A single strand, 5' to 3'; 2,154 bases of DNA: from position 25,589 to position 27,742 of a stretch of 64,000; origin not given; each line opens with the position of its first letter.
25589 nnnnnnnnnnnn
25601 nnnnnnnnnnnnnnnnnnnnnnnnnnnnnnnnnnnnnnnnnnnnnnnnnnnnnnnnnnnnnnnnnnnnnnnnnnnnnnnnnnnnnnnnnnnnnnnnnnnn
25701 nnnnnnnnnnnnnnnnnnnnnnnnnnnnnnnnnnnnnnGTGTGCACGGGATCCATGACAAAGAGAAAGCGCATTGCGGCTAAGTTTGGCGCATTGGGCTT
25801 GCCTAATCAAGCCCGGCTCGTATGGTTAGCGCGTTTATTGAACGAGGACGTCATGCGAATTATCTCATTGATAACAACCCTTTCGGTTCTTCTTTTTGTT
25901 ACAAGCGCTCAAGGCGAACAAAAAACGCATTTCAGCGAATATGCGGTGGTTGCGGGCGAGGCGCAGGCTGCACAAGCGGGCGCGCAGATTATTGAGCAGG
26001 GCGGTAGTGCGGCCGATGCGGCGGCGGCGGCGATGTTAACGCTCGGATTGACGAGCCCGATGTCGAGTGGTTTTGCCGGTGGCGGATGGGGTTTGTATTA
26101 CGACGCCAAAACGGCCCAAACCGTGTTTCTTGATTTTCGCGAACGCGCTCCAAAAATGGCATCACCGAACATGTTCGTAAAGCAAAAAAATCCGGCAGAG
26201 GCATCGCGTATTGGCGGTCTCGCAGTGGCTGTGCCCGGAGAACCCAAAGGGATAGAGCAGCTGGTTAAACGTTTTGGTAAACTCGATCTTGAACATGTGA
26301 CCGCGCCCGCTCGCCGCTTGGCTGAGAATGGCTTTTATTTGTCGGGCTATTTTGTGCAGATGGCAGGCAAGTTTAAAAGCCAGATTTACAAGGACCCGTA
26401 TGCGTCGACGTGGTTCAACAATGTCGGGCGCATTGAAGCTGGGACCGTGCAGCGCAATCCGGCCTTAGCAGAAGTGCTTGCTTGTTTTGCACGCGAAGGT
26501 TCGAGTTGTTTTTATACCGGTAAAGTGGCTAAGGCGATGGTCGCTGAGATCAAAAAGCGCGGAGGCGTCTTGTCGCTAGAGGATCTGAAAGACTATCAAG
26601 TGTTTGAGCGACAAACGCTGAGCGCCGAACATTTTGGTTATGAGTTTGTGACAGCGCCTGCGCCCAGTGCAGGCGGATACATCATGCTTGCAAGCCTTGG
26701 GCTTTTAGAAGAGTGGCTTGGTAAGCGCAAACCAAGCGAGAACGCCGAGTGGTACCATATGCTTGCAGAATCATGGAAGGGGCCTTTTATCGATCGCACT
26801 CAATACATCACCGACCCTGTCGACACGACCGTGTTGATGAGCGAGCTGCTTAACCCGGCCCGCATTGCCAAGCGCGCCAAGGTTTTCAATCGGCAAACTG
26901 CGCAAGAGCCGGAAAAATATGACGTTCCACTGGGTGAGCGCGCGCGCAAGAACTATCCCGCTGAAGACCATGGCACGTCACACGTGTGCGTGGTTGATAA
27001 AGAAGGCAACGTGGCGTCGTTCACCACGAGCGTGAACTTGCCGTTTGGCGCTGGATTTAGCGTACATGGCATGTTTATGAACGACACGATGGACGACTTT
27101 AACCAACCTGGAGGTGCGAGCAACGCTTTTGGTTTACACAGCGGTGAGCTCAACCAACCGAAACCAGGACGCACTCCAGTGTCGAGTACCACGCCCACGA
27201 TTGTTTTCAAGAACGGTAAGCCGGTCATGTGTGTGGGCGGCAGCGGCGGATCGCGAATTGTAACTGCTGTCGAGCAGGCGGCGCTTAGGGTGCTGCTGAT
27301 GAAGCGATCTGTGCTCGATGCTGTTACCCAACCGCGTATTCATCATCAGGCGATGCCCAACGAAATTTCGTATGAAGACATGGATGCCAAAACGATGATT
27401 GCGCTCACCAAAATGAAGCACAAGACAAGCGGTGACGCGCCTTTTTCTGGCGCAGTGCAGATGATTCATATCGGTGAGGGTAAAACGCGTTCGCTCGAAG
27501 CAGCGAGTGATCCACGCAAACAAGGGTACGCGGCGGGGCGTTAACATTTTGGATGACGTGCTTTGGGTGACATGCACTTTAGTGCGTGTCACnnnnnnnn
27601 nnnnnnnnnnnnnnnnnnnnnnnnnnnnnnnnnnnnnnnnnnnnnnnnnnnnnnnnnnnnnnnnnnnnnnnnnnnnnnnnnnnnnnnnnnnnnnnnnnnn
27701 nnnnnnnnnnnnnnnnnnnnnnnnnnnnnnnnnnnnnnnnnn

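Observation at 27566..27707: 28-bp palindromic element as an inverted pair plus 17-bp tandem amplification filling a convergent intergenic spacer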

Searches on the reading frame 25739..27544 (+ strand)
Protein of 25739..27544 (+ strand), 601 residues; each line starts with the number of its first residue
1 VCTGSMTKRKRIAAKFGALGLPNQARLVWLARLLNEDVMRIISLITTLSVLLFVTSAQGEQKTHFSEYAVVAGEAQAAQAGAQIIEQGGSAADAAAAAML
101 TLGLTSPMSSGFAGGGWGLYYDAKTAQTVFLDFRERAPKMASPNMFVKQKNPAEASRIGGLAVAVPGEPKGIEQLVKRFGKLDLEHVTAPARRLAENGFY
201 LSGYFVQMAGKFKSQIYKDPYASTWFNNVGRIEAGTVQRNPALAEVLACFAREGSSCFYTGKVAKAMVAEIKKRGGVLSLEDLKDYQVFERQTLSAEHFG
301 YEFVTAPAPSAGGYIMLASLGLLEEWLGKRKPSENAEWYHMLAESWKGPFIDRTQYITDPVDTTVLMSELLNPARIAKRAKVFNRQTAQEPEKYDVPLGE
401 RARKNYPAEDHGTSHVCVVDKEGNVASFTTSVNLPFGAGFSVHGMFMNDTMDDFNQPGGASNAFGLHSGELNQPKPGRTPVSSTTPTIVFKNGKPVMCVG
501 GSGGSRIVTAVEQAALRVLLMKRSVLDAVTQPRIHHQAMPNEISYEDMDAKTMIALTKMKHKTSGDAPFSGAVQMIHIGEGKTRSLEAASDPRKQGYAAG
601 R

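Call 8: search_protein_families(library=pfam, proteins=[window:25739-27544:+])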
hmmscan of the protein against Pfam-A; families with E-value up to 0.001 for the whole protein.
window:25739-27544:+ (601 aa): 1 family
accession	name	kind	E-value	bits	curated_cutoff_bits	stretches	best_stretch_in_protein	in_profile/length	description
PF01019.26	G_glu_transpept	-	1e-137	460.5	27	1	83-596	2-512/512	Gamma-glutamyltranspeptidase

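Call 17: find_related_loci(query=window:25739-27544:+, collection=genome_contigs, flank=6000)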
Query window:25739-27544:+ (601 aa) in genome_contigs; peptide patterns used: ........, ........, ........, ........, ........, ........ (x = any residue, [..] = any of these).
23 stretches matched a pattern, but none encodes a relative of the query by tblastn (E <= 1e-3).

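Call 19: find_homologous_proteins(query=window:25739-27544:+, max_evalue=1e-50)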
Query window:25739-27544:+ (601 aa): 485 proteins with E <= 1e-50 among 8000 candidates; the best 120 are listed.
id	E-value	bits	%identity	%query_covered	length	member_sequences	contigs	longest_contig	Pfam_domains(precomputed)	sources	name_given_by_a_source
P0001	0.0e+0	1272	100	94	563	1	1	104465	PF01019.28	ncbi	-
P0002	2.5e-173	596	53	91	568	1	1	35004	PF01019.28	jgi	-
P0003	5.7e-152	525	48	89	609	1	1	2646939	PF01019.28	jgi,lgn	jgi:gamma-glutamyltranspeptidase/glutathione hydrolase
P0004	9.7e-152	525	48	89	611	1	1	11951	PF01019.28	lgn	-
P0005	1.2e-151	524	48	93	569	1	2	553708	PF01019.28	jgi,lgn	-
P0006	4.5e-151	522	48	91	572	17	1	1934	PF01019.28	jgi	jgi:gamma-glutamyltranspeptidase/glutathione hydrolase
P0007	8.2e-151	522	49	89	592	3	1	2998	PF01019.28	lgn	-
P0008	1.7e-150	520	47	92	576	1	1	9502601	PF01019.28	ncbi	ncbi:MAG: gamma-glutamyltransferase [Myxococcales bacterium]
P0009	3.4e-150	520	48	81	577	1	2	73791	PF01019.28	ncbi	-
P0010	4.1e-149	516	48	93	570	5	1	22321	PF01019.28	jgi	jgi:gamma-glutamyltranspeptidase/glutathione hydrolase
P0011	2.6e-148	513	47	91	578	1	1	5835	PF01019.28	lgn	-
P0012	3.7e-148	513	46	93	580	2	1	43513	PF01019.28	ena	-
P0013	4.2e-148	513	48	93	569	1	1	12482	PF01019.28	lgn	-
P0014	9.3e-148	511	48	91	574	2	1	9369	PF01019.28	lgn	-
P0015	3.0e-147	510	47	93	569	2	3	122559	PF01019.28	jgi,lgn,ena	jgi:gamma-glutamyltranspeptidase/glutathione hydrolase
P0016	7.3e-147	509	47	93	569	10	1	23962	PF01019.28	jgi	jgi:gamma-glutamyltranspeptidase/glutathione hydrolase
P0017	9.7e-147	508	47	94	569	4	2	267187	PF01019.28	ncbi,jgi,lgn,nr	ncbi:MAG: gamma-glutamyltransferase [Myxococcales bacterium]|nr:gamma-glutamyltransferase [Myxococca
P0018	1.0e-146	508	48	93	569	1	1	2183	PF01019.28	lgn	-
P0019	1.5e-146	507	46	93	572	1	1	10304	PF01019.28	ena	-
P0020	1.7e-146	507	48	89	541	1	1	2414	PF01019.28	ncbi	ncbi:MAG: gamma-glutamyltransferase, partial [Polyangiales bacterium]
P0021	1.8e-146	507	48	92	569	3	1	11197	PF01019.28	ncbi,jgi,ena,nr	ncbi:MAG: gamma-glutamyltransferase [Myxococcales bacterium]|nr:gamma-glutamyltransferase [Myxococca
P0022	2.2e-146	507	48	93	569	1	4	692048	PF01019.28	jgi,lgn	-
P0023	2.3e-146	507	47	93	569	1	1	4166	PF01019.28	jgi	jgi:gamma-glutamyltranspeptidase/glutathione hydrolase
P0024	3.7e-146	506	45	93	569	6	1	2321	PF01019.28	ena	-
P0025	4.7e-146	506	48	92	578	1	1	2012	PF01019.28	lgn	-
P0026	6.1e-146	505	47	93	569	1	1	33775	PF01019.28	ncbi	-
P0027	7.3e-146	505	47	97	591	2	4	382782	PF01019.28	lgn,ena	-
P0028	7.5e-146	505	47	93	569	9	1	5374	PF01019.28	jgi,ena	-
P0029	7.6e-146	505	47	93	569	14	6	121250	PF01019.28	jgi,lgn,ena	-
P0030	9.6e-146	505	46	91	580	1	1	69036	PF01019.28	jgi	-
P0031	1.0e-145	505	47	89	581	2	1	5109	PF01019.28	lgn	-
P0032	1.1e-145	505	46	93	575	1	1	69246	PF01019.28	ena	-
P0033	1.3e-145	504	47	93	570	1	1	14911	PF01019.28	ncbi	-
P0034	1.9e-145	504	47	93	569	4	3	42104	PF01019.28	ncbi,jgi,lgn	ncbi:MAG: gamma-glutamyltransferase [Myxococcales bacterium]|jgi:gamma-glutamyltranspeptidase/glutat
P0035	2.8e-145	503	48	90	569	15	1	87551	PF01019.28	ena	-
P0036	5.5e-145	502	47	90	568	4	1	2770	PF01019.28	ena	-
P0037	6.8e-145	502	46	93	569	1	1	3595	PF01019.28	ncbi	-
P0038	6.9e-145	502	46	89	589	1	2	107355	PF01019.28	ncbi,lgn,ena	-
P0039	7.7e-145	502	48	91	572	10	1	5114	PF01019.28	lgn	-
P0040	1.0e-144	501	47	91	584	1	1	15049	PF01019.28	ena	-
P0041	1.2e-144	501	47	89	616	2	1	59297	PF01019.28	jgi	-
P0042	1.2e-144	501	47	92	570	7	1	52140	PF01019.28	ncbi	-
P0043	1.3e-144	501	48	89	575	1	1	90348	PF01019.28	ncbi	ncbi:MAG: gamma-glutamyltransferase [Myxococcota bacterium]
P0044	1.3e-144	501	48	90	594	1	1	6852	PF01019.28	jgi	jgi:gamma-glutamyltranspeptidase/glutathione hydrolase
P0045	2.1e-144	500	44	96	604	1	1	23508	PF01019.28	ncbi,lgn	-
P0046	2.8e-144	500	45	93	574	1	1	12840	PF01019.28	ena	-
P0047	3.0e-144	500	47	89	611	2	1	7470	PF01019.28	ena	-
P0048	4.1e-144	499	45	93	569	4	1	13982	PF01019.28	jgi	jgi:gamma-glutamyltranspeptidase/glutathione hydrolase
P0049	4.7e-144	499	47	89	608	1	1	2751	PF01019.28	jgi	-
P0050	5.3e-144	499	49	89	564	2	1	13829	PF01019.28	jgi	jgi:gamma-glutamyltranspeptidase/glutathione hydrolase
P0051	5.7e-144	499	47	89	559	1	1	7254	PF01019.28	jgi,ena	-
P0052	6.1e-144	499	47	89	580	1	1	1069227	PF01019.28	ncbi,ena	-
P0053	6.6e-144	499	47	92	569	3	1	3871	PF01019.28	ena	-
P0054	7.6e-144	499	46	93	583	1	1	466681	PF01019.28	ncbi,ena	-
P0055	1.0e-143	498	47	89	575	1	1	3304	PF01019.28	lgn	-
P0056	1.3e-143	498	45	94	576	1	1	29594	PF01019.28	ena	-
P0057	1.7e-143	497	46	93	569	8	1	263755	PF01019.28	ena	-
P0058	2.7e-143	497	46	93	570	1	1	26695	PF01019.28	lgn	-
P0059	3.1e-143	497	48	89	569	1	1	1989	PF01019.28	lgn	-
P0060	3.8e-143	496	46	91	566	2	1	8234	PF01019.28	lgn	-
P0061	4.3e-143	496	46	93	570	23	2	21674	PF01019.28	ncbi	-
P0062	5.2e-143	496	45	89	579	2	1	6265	PF01019.28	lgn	-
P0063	5.7e-143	496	48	89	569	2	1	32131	PF01019.28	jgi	-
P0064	6.6e-143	495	46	94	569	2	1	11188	PF01019.28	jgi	jgi:gamma-glutamyltranspeptidase/glutathione hydrolase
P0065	7.4e-143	495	46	92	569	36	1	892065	PF01019.28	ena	-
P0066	8.8e-143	495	47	89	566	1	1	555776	PF01019.28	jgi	-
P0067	9.5e-143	495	47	89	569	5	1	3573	PF01019.28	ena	-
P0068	9.7e-143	495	48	89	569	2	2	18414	PF01019.28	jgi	-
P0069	1.1e-142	495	48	89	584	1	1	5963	PF01019.28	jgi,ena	-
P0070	1.2e-142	495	46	90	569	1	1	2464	PF01019.28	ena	-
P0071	1.5e-142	494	45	94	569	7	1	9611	PF01019.28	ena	-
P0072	1.9e-142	494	46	93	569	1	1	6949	PF01019.28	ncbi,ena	-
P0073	2.5e-142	494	46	93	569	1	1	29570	PF01019.28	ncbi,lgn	-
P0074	2.5e-142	494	47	90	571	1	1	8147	PF01019.28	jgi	jgi:gamma-glutamyltranspeptidase / glutathione hydrolase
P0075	3.0e-142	493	45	94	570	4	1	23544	PF01019.28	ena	-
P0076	3.1e-142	493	46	91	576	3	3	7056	PF01019.28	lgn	-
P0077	3.4e-142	493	47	89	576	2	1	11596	PF01019.28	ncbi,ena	-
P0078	3.8e-142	493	46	89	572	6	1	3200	PF01019.28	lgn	-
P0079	4.1e-142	493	47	89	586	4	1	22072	PF01019.28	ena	-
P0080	5.2e-142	493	46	94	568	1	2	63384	PF01019.28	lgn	-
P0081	6.2e-142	492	47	89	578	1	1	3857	PF01019.28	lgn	-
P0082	6.7e-142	492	46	92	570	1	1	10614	PF01019.28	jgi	jgi:gamma-glutamyltranspeptidase/glutathione hydrolase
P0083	6.8e-142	492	45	93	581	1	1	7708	PF01019.28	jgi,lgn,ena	-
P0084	8.1e-142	492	45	89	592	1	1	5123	PF01019.28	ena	-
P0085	8.9e-142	492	46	83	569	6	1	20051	PF01019.28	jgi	jgi:gamma-glutamyltranspeptidase/glutathione hydrolase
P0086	9.1e-142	492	45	96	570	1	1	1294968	PF01019.28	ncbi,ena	-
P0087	1.5e-141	491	46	92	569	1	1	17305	PF01019.28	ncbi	ncbi:MAG: gamma-glutamyltransferase [Polyangiales bacterium]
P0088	2.3e-141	490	46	89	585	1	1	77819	PF01019.28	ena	-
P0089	3.6e-141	490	46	91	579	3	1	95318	PF01019.28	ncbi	ncbi:MAG: gamma-glutamyltransferase [Myxococcota bacterium]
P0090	4.1e-141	490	45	96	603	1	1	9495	PF01019.28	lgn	-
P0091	4.9e-141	489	46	90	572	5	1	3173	PF01019.28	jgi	jgi:gamma-glutamyltranspeptidase/glutathione hydrolase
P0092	6.8e-141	489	47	90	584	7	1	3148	PF01019.28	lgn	-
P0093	1.1e-140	488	44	93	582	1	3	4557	PF01019.28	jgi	jgi:gamma-glutamyltranspeptidase/glutathione hydrolase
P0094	1.2e-140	488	46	93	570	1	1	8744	PF01019.28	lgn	-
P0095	1.4e-140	488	47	89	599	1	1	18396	PF01019.28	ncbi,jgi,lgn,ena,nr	ncbi:MAG: gamma-glutamyltransferase [Myxococcales bacterium]|nr:gamma-glutamyltransferase [Myxococca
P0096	1.5e-140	488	46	89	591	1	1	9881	PF01019.28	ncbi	-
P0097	2.0e-140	487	46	93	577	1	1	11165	PF01019.28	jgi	jgi:gamma-glutamyltranspeptidase/glutathione hydrolase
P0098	3.1e-140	487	47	91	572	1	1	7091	PF01019.28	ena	-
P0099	3.3e-140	487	45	93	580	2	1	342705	PF01019.28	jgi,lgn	-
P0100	3.6e-140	486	46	93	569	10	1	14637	PF01019.28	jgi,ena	-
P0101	3.8e-140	486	45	89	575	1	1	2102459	PF01019.28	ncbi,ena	-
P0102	5.4e-140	486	45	83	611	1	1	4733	PF01019.28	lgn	-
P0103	5.5e-140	486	45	93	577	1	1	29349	PF01019.28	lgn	-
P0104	6.1e-140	486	46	89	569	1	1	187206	PF01019.28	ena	-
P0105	7.4e-140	485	47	91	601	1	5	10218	PF01019.28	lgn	-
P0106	1.1e-139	485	46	89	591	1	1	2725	PF01019.28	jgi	-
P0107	1.2e-139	485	46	89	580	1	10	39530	PF01019.28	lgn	-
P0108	1.6e-139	484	46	90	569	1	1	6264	PF01019.28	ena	-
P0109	1.6e-139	484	46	93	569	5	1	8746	PF01019.28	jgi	jgi:gamma-glutamyltranspeptidase/glutathione hydrolase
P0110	2.2e-139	484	46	91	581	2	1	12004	PF01019.28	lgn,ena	-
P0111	2.4e-139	484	48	89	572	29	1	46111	PF01019.28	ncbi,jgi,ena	jgi:gamma-glutamyltranspeptidase/glutathione hydrolase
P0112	2.5e-139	484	46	83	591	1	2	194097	PF01019.28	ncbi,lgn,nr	ncbi:MAG: gamma-glutamyltransferase [Sandaracinaceae bacterium]|nr:gamma-glutamyltransferase [Sandar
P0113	2.9e-139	483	46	91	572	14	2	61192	PF01019.28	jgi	jgi:gamma-glutamyltranspeptidase/glutathione hydrolase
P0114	4.0e-139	483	47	89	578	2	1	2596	PF01019.28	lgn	-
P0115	5.4e-139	483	46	93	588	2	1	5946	PF01019.28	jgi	jgi:gamma-glutamyltranspeptidase/glutathione hydrolase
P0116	5.8e-139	482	46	89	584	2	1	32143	PF01019.28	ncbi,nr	ncbi:MAG TPA: gamma-glutamyltransferase [Sandaracinaceae bacterium LLY-WYZ-13_1]|nr:gamma-glutamyltr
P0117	6.1e-139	482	47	83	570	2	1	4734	PF01019.28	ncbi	-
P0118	7.5e-139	482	45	93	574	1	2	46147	PF01019.28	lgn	-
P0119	1.0e-138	482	47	83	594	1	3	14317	PF01019.28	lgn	-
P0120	1.2e-138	481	45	93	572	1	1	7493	PF01019.28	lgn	-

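Call 20: find_encoding_contigs(protein=P0001, flank=10000, max_places=10)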
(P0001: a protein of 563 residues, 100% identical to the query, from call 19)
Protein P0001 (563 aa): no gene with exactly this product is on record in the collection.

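Call 48: find_encoding_contigs(protein=P0002, flank=10000, max_places=5)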
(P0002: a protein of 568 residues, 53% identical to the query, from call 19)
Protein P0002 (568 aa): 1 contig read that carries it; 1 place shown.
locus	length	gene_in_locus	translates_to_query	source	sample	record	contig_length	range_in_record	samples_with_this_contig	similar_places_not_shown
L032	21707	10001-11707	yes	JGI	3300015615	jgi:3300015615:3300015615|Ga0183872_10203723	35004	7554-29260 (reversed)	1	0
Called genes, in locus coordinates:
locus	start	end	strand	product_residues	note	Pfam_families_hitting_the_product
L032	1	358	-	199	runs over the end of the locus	-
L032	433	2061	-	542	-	PF03417:AAT, PF09976:TPR_21 (weak)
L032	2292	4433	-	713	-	-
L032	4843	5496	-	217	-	PF03548:LolA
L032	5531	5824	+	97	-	-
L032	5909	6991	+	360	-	PF00109:ketoacyl-synt, PF02801:Ketoacyl-synt_C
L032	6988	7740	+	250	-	PF00109:ketoacyl-synt, PF13723:Ketoacyl-synt_2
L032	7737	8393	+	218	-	PF01522:Polysacc_deac_1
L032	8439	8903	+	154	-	-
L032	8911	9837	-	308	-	PF02951:GSH-S_N, PF02955:GSH-S_ATP, PF08443:RimK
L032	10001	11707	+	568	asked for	PF01019:G_glu_transpept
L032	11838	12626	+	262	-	PF00005:ABC_tran, PF02463:SMC_N (weak), PF13401:AAA_22 (faint), PF13304:AAA_21 (weak)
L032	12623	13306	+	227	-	PF01895:PhoU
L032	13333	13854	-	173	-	PF16473:Rv2179c-like (weak)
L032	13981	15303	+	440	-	PF00069:Pkinase, PF07714:PK_Tyr_Ser-Thr, PF03109:ABC1, PF14531:Kinase-like (weak), PF08308:PEGA (weak)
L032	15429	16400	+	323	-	PF01476:LysM (faint)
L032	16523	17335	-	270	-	PF01790:LGT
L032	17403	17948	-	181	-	-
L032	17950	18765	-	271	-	PF08501:Shikimate_dh_N, PF01488:Shikimate_DH, PF03435:Sacchrp_dh_NADP (weak), PF18317:SDH_C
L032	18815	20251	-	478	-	PF13742:tRNA_anti_2, PF01336:tRNA_anti-codon, PF02601:Exonuc_VII_L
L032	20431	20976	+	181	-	PF01288:HPPK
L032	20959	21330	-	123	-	-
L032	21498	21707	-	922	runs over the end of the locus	PF20968:MASE8 (weak), PF00512:HisKA, PF02518:HATPase_c, PF00072:Response_reg, PF07228:SpoIIE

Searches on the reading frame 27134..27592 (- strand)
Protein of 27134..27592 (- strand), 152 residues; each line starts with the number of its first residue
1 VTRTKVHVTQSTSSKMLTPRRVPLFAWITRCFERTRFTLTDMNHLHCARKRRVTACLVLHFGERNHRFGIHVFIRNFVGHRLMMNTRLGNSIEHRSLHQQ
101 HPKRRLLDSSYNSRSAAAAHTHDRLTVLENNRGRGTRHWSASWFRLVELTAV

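Call 8: search_protein_families(library=pfam, proteins=[window:27134-27592:-])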
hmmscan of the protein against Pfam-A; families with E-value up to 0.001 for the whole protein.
window:27134-27592:- (152 aa): 0 families
